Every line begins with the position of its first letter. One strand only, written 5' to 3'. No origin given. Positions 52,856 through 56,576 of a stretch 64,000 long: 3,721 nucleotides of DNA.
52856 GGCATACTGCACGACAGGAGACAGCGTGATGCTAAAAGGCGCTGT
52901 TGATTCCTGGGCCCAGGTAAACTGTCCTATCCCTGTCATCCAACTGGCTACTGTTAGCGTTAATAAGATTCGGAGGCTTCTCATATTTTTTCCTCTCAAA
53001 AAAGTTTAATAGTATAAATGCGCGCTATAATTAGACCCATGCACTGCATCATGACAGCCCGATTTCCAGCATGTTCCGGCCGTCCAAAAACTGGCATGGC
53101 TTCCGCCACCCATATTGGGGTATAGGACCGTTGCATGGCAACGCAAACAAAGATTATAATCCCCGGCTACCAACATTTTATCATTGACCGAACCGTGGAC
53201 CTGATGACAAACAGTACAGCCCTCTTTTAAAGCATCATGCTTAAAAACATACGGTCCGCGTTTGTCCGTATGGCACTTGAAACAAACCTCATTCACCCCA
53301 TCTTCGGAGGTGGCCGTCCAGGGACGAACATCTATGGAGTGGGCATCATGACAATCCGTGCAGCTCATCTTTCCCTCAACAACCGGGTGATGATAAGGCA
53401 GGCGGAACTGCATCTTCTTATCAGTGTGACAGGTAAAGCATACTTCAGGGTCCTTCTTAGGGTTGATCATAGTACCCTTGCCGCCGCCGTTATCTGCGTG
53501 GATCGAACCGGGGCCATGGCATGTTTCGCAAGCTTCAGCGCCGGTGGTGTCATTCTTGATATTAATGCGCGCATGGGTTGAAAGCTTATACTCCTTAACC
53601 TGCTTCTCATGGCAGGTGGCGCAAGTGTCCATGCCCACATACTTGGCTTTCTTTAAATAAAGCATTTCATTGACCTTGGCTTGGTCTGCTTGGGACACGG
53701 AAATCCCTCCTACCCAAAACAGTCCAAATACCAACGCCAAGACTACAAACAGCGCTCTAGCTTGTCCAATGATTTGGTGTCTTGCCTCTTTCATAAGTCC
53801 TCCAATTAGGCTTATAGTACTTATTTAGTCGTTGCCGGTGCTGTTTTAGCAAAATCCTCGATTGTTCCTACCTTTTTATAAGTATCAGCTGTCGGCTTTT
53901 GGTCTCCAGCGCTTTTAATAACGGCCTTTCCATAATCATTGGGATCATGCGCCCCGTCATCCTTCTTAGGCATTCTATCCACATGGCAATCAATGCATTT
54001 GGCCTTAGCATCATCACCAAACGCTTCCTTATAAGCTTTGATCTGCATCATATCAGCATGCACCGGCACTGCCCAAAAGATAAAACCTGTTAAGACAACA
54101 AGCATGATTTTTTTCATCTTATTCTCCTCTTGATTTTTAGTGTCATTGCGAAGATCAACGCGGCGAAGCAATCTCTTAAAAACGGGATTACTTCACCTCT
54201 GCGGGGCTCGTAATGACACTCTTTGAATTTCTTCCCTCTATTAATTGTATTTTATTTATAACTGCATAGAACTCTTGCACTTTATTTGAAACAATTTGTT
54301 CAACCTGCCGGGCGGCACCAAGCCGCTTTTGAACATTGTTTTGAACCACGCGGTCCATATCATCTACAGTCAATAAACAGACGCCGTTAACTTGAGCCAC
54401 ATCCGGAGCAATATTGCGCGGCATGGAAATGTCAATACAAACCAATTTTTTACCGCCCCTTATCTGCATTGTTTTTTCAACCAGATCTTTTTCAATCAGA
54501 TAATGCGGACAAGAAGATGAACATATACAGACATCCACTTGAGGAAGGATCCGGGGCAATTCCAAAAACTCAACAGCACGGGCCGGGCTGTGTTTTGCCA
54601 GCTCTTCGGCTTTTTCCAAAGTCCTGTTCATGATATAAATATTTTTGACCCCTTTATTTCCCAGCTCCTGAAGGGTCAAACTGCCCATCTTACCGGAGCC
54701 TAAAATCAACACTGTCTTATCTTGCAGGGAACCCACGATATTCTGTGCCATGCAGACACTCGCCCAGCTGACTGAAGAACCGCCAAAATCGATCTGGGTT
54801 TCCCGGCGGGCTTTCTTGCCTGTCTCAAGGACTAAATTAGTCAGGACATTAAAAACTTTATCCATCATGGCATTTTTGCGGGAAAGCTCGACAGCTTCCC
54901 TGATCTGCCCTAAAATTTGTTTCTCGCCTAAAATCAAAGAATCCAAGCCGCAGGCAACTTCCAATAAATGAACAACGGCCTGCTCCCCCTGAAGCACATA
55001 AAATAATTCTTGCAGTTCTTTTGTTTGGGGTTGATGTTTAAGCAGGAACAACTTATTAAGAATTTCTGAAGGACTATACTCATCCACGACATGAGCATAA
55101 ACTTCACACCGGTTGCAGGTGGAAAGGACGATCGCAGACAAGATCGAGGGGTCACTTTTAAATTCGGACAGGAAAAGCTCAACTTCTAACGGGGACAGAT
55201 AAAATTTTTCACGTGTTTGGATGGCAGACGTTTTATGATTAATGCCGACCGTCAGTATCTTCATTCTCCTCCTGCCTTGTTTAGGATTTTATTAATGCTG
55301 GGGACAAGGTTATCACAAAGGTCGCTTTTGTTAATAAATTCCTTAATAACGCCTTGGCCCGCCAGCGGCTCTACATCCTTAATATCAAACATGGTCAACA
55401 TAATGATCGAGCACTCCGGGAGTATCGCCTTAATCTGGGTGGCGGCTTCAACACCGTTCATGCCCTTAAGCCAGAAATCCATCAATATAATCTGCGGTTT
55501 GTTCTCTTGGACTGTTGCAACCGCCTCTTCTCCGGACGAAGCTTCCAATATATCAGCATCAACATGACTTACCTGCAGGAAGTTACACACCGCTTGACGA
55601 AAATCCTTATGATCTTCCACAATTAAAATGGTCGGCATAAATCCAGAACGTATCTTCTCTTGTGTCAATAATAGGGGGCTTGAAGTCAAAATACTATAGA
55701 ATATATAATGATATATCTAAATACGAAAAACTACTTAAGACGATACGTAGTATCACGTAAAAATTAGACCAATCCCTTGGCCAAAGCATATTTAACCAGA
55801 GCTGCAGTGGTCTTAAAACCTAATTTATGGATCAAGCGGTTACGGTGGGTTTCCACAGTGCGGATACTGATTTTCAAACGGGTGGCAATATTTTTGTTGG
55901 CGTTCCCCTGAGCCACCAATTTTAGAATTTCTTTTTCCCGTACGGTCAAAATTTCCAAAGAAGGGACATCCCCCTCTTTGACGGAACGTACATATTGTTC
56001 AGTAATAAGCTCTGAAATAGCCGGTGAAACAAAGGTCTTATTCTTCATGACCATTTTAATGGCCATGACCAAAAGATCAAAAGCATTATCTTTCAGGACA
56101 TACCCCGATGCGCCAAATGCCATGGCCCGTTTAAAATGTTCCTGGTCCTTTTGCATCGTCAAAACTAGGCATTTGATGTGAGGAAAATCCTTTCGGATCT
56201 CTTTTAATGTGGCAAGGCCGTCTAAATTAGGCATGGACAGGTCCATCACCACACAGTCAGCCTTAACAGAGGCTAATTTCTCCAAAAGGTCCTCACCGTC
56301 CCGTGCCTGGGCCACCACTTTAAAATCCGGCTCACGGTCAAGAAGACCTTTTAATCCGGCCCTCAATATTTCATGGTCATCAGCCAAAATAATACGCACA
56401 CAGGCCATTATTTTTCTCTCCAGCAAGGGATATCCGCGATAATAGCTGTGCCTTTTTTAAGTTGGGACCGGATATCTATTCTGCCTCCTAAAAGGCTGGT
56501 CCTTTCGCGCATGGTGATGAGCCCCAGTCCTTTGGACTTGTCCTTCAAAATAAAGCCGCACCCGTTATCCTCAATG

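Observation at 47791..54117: Seven-gene operon joining an MtrAB/PioAB-like porin-cytochrome conduit to a cytochrome-c/FeS/NrfD quinone module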

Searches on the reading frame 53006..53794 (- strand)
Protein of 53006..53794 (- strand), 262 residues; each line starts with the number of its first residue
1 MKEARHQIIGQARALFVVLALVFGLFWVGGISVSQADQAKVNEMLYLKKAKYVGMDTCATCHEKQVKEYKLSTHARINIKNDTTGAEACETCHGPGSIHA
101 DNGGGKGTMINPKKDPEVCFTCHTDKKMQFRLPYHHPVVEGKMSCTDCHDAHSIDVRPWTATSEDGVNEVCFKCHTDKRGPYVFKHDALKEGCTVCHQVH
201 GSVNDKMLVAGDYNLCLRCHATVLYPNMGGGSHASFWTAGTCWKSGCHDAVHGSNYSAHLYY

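Call 3: search_protein_families(library=pfam, proteins=[window:53006-53794:-], max_evalue=0.1)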
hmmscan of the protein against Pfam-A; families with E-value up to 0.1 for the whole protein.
window:53006-53794:- (262 aa): 6 families
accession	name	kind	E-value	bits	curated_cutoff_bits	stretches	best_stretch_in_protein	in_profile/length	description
PF09699.15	Paired_CXXCH_1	-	1.6e-24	85.7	20.6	3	186-222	1-38/41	Doubled CXXCH motif (Paired_CXXCH_1)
PF14522.11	Cytochrome_C7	-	1.9e-09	37.6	24.8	3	85-150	12-67/67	Cytochrome c7 and related cytochrome c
PF14537.11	Cytochrom_c3_2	-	1.3e-07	32.4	25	2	114-176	24-79/79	Cytochrome c3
PF22678.1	Cytochrom_c_NrfB-like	-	1.4e-06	29.1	27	2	89-153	1-69/89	Cytochrome c-type protein NrfB-like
PF22113.1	Mtrc-MtrF_II-IV_dom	-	1.4e-05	25.1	30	1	52-97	117-167/176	Outer membrane cytochrome MtrC/MtrF-like, domains II/IV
PF13435.11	Cytochrome_C554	-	0.011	17.1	20.8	1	57-76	1-20/84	Cytochrome c554 and c-prime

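Call 4: search_protein_families(library=ncbifam, proteins=[window:53006-53794:-], max_evalue=0.1)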
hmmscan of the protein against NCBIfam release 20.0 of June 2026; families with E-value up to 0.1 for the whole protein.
window:53006-53794:- (262 aa): 9 families
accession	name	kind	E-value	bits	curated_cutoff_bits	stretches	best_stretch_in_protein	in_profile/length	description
NF041028.1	decahem_GSU2203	exception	5.2e-53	180.3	325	2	113-222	145-254/317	GSU2203 family decaheme c-type cytochrome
TIGR03508.1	decahem_SO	subfamily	8.3e-48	163.1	192.2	2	110-257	111-257/258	DmsE family decaheme c-type cytochrome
TIGR01905.1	paired_CXXCH_1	subfamily_domain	1.4e-16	60.1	25.2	2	186-222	1-38/41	doubled CXXCH domain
NF041198.1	UshA_like_PCGU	equivalog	1.9e-10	39.9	275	2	89-127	475-512/519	UshA-like (seleno)protein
TIGR03153.1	cytochr_NrfH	equivalog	1.2e-07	31.9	134.2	1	113-223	25-136/138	cytochrome c nitrite reductase small subunit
NF049875.1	NetB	exception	4e-05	23.5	380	2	38-179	55-199/211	Nrf-like electron transfer protein NetB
TIGR03507.1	decahem_SO1788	subfamily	0.0002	19.9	209.3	2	81-128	156-193/672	OmcA/MtrC family decaheme c-type cytochrome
NF047727.1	4hemeCytCCctA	equivalog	0.004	17.3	180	0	85-179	36-108/109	tetraheme c-type cytochrome CctA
NF045722.1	c3_cytochr_TmcA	equivalog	0.026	14.4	114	1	170-222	59-112/125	acidic tetraheme cytochrome c3 TmcA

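Call 6: search_solved_structures(query=window:53006-53794:-, max_evalue=0.01, show_alignments=2)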
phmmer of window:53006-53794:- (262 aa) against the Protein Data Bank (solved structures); distinct sequences matched with E-value up to 0.01: 2.
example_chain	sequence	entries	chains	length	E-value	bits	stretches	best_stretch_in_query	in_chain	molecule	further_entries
6r2q_A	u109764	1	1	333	5.8e-33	117.6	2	108-257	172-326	Cystathionine beta-synthase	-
6i5b_A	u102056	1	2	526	0.0024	20.5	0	56-127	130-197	Uncharacterized protein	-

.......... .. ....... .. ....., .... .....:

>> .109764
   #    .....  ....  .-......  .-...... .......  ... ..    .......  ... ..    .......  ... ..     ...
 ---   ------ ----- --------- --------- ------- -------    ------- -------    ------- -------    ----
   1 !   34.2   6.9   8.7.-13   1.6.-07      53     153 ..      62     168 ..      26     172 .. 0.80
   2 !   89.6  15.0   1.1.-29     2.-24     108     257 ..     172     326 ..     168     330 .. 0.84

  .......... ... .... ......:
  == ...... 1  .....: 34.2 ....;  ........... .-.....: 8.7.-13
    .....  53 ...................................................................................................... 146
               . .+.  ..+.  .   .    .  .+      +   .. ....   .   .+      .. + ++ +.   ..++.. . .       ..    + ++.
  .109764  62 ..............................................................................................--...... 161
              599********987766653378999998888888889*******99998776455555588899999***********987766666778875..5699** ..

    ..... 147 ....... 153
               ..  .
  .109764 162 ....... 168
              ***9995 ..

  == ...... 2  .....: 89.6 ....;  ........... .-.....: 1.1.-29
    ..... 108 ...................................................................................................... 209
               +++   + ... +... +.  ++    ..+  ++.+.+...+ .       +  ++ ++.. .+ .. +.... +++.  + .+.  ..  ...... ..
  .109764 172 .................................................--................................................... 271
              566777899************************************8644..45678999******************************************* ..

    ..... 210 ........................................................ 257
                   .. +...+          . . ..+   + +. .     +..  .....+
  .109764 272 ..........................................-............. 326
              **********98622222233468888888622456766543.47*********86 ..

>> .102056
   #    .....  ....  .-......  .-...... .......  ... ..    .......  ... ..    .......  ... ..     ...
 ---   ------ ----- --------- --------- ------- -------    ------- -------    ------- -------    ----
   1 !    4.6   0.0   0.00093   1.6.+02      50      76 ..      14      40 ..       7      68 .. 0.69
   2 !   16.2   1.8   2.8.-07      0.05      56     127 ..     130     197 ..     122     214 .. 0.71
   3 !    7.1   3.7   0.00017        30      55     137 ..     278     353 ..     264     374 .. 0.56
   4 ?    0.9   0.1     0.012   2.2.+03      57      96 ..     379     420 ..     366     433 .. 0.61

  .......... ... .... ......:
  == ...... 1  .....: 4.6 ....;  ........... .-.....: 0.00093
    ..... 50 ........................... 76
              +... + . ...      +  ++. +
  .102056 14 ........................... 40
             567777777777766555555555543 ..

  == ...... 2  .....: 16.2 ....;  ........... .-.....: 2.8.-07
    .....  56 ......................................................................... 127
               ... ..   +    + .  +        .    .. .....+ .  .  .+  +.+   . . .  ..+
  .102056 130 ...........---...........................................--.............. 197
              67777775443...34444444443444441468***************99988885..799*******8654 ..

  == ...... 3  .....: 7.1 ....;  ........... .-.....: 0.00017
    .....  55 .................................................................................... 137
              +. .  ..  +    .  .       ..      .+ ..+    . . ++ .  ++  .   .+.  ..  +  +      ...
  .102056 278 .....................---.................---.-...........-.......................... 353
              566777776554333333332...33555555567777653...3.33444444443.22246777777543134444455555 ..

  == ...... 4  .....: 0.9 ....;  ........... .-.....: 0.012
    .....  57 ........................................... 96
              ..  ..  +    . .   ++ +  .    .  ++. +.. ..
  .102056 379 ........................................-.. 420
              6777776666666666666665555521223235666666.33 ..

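Call 42: search_dna_similar(query=window:53006-53794:-, collection=plasmids, mode=protein, max_evalue=1e-8, max_rows=20)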
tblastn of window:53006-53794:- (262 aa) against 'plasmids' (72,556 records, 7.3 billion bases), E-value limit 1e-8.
Records with a match: 1; places in all: 1; records where one place covers at least 80% of the query: 0.
Best place of each record, by identity: <60% 1.
By first word of the organism name: Photobacterium 1.
By predicted mobility (MOB-suite, as given by PLSDB): non-mobilizable 1.
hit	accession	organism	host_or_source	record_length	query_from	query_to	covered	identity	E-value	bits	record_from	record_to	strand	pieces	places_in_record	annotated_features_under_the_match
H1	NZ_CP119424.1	Photobacterium sp. DA100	-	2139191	57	256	76%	31.8%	6e-22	102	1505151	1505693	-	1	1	none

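Call 43: get_annotated_region(hit=H1, flank=8000)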
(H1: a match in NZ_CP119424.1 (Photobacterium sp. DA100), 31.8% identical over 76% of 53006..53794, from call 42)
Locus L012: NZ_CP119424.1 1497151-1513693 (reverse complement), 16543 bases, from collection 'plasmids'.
description: Photobacterium sp. DA100 plasmid pDA100, complete sequence
organism: Photobacterium sp. DA100 (NCBI taxid 3027472)
taxonomy: Bacteria; Pseudomonadota; Gammaproteobacteria; Vibrionales; Vibrionaceae; Photobacterium; Photobacterium sp. DA100
host: -; source: -; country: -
typing (MOB-suite, as given by PLSDB): non-mobilizable
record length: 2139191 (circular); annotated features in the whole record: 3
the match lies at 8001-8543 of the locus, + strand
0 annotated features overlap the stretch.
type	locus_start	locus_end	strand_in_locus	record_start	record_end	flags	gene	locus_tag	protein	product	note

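Call 46: find_homologous_proteins(query=L012:8581-10551:+, max_evalue=0.00001)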
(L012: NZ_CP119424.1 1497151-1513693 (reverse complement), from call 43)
Query L012:8581-10551:+ (656 aa): 69 proteins with E <= 0.00001 among 8000 candidates.
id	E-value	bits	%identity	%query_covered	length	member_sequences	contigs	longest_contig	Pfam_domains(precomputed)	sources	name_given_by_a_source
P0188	0.0e+0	1451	95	100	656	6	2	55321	PF11854.15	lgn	-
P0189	0.0e+0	1011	64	100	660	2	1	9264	PF11854.15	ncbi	-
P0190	4.7e-263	893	57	100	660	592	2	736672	PF11854.15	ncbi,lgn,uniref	ncbi:MtrB/PioB family decaheme-associated outer membrane protein [Vibrio vulnificus]|uniref:MtrB/Pio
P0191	1.4e-254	865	56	100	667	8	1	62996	PF11854.15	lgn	-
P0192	1.8e-252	858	56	100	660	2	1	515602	PF11854.15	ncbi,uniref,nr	ncbi:MtrB/PioB family decaheme-associated outer membrane protein [Vibrio sp. CAU 1672]|uniref:MtrB/P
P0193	3.2e-248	844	56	100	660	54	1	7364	PF11854.15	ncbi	-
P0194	1.2e-244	833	55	100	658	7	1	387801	PF11854.15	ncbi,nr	ncbi:MtrB/PioB family decaheme-associated outer membrane protein [Vibrio alginolyticus]|nr:MtrB/PioB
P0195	3.4e-243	828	54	100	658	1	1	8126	PF11854.15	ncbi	-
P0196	1.6e-242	826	55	100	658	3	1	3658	PF11854.15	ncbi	-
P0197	7.6e-242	823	54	100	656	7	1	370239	PF11854.15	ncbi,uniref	ncbi:MtrB/PioB family decaheme-associated outer membrane protein [Vibrio mediterranei]|uniref:MtrB/P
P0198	1.4e-241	822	55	100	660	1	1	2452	PF11854.15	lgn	-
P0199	5.4e-241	820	54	100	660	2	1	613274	PF11854.15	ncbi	ncbi:MtrB/PioB family decaheme-associated outer membrane protein [Vibrio sp. FJH11]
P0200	3.1e-240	818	53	100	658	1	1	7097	PF11854.15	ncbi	-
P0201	1.2e-239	816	54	100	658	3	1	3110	PF11854.15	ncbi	-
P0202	7.9e-235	800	52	100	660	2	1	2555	PF11854.15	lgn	-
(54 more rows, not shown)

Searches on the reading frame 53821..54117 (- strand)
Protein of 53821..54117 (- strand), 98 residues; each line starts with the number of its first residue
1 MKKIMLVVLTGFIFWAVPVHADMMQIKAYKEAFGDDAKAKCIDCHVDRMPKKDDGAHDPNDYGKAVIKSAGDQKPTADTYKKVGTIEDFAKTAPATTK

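Call 3: search_protein_families(library=pfam, proteins=[window:53821-54117:-], max_evalue=0.1)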
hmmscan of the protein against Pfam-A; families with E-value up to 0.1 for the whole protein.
window:53821-54117:- (98 aa): 0 families

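Call 4: search_protein_families(library=ncbifam, proteins=[window:53821-54117:-], max_evalue=0.1)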
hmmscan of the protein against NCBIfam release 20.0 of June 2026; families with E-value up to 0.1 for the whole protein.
window:53821-54117:- (98 aa): 0 families

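Call 75: search_solved_structures(query=window:53821-54117:-, max_evalue=10)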
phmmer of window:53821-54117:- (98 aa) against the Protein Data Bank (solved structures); distinct sequences matched with E-value up to 10: 0.

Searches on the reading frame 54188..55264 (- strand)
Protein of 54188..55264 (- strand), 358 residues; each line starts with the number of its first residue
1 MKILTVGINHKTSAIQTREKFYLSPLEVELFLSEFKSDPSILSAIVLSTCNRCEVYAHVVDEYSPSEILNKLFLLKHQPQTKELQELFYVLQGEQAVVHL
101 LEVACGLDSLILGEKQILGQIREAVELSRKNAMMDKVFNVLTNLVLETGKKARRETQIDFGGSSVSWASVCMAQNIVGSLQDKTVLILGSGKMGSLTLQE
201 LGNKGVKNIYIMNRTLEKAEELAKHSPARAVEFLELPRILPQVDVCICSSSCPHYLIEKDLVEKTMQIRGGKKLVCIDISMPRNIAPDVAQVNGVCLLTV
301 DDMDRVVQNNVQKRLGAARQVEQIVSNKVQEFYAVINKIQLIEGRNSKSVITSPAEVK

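Call 22: search_protein_families(library=pfam, proteins=[window:54188-55264:-], max_evalue=0.001)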
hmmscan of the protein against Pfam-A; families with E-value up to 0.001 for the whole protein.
window:54188-55264:- (358 aa): 6 families
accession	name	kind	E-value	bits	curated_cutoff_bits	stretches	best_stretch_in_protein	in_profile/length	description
PF05201.20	GlutR_N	-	1.3e-42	145.6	27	1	6-156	1-151/151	Glutamyl-tRNAGlu reductase, N-terminal domain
PF01488.26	Shikimate_DH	-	5.8e-37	127.3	24.3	1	172-306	2-138/138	Shikimate / quinate 5-dehydrogenase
PF03435.24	Sacchrp_dh_NADP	-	4.9e-05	24.1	25.1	1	185-228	1-45/129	Saccharopine dehydrogenase NADP binding domain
PF03807.23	F420_oxidored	-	0.00031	21.7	21.6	1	185-231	2-49/94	NADP oxidoreductase coenzyme F420-dependent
PF02826.25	2-Hacid_dh_C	-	0.00064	19.6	25.1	1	176-248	30-97/178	D-isomer specific 2-hydroxyacid dehydrogenase, NAD binding domain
PF01408.29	GFO_IDH_MocA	-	0.00073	20.7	24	0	184-267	2-88/120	Oxidoreductase family, NAD-binding Rossmann fold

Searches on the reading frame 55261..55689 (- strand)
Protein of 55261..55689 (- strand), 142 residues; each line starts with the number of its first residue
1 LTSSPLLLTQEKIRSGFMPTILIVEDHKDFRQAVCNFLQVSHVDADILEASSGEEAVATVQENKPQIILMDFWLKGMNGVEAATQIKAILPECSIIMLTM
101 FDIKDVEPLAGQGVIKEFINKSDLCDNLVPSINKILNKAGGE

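Call 22: search_protein_families(library=pfam, proteins=[window:55261-55689:-], max_evalue=0.001)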
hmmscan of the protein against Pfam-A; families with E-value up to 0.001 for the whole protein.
window:55261-55689:- (142 aa): 1 family
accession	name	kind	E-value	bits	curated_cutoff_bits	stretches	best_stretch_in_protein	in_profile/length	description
PF00072.30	Response_reg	-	8e-19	68.3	30.2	1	21-122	1-100/111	Response regulator receiver domain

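Call 99: search_protein_families(library=ncbifam, proteins=[window:55261-55689:-], max_evalue=0.001)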
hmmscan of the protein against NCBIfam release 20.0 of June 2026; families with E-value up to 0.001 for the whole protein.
window:55261-55689:- (142 aa): 65 families (the best 25 are shown)
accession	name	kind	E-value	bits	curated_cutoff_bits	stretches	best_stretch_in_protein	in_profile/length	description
NF007935.0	PRK10651.1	equivalog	1.5e-13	50.4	250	1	20-104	8-92/216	two-component system response regulator NarL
NF007018.1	PRK09483.1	equivalog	5.4e-13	49.1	280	1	20-135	3-118/217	UvrY/SirA/GacA family response regulator transcription factor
NF041945.1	LuxN_Vibrio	equivalog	4e-12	45.1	1550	1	18-99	720-799/839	quorum-sensing autoinducer 1 sensor kinase/phosphatase LuxN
NF041367.1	CheY_Halo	equivalog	1.4e-11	44.7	200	1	21-106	1-84/114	chemotaxis protein CheY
NF052445.1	RespRegMctR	equivalog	3.2e-11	43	300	1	21-105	4-88/205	two-component system response regulator MctR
NF007982.1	PRK10710.1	equivalog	3.6e-11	43.1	380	1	18-121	7-107/235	envelope stress response regulator BaeR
TIGR02154.1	PhoB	equivalog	5.8e-11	42.1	296.2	1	19-100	3-84/226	phosphate regulon transcriptional regulator PhoB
NF051870.1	NAssimRespRegNtrX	equivalog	1.9e-10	40.3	600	1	20-134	3-117/452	nitrogen assimilation response regulator NtrX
NF052313.1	T9SS_RR_PorX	equivalog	8.6e-10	38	300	1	20-136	2-116/513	T9SS response regulator signal transducer PorX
NF007708.0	PRK10403.1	equivalog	8.8e-10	38.4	343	1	20-109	8-98/215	nitrate/nitrite response regulator protein NarP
NF001965.0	PRK00742.1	subfamily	1.8e-09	37.2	293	1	21-99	6-83/357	chemotaxis-specific protein-glutamate methyltransferase CheB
NF008469.0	PRK11361.1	equivalog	1.8e-09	36.8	714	1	20-102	6-86/461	acetoacetate metabolism transcriptional regulator AtoC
NF009206.0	PRK12555.1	subfamily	1.9e-09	36.9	342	1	21-100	3-81/340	chemotaxis-specific protein-glutamate methyltransferase CheB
NF040689.1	MtrAB_MtrA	equivalog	2.4e-09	36.9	300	1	21-106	1-84/219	MtrAB system response regulator MtrA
NF046022.1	RespRegCpdRBruc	equivalog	3e-09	36.9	180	1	18-136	1-117/120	cell cycle two-component system response regulator CpdR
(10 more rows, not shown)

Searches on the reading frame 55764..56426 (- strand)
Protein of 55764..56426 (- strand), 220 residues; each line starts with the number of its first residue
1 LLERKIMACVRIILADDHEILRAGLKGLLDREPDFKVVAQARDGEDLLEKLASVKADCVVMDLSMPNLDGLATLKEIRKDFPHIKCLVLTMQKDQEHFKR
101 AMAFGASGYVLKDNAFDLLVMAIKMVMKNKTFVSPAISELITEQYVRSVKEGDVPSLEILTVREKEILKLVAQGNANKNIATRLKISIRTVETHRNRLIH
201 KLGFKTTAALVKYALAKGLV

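Call 99: search_protein_families(library=ncbifam, proteins=[window:55764-56426:-], max_evalue=0.001)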
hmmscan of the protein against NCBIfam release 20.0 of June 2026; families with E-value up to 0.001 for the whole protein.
window:55764-56426:- (220 aa): 100 families (the best 25 are shown)
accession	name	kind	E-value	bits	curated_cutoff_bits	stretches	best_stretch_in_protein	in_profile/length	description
NF052445.1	RespRegMctR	equivalog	2.3e-52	177.4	300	1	10-219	2-204/205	two-component system response regulator MctR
NF011896.0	PRK15369.1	equivalog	8.1e-51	172.6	242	1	8-215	2-205/211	two component system response regulator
NF007935.0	PRK10651.1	equivalog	2.1e-41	141.5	250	1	10-206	7-202/216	two-component system response regulator NarL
NF047785.1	respo_reg_MadR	equivalog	3.6e-38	131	300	1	10-220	1-209/209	MadR family response regulator transcription factor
NF007018.1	PRK09483.1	equivalog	3.3e-37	128.2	280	1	10-219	2-208/217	UvrY/SirA/GacA family response regulator transcription factor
NF007708.0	PRK10403.1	equivalog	2.9e-34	118.4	343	1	9-209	6-203/215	nitrate/nitrite response regulator protein NarP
NF007403.0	PRK09935.1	equivalog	2.3e-29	102.5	271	1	9-219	3-209/210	fimbria biosynthesis transcriptional regulator FimZ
NF008098.0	PRK10840.1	equivalog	3.2e-28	98.7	235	1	7-214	1-205/216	response regulator transcription factor RcsB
NF007685.0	PRK10360.1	equivalog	1e-25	90.7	258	1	10-211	2-189/196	response regulator transcription factor UhpA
NF006900.1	PRK09390.1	equivalog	3.2e-25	88.8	255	1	12-218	7-201/203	response regulator FixJ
NF007419.0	PRK09958.1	equivalog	1e-24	87.2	251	1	12-214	3-198/204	acid-sensing system DNA-binding response regulator EvgA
NF041830.1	RR_TF_ErdR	exception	1.5e-22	80.4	390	1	11-210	3-203/213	response regulator transcription factor ErdR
NF040749.1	tetrathio_RR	equivalog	2.9e-19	69.5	290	1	34-212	23-186/191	tetrathionate respiration response regulator TtrR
TIGR02875.1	spore_0_A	equivalog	2.4e-18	66.3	200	1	10-131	3-126/262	sporulation transcription factor Spo0A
NF001965.0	PRK00742.1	subfamily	7.1e-18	64.9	293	1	9-114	3-109/357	chemotaxis-specific protein-glutamate methyltransferase CheB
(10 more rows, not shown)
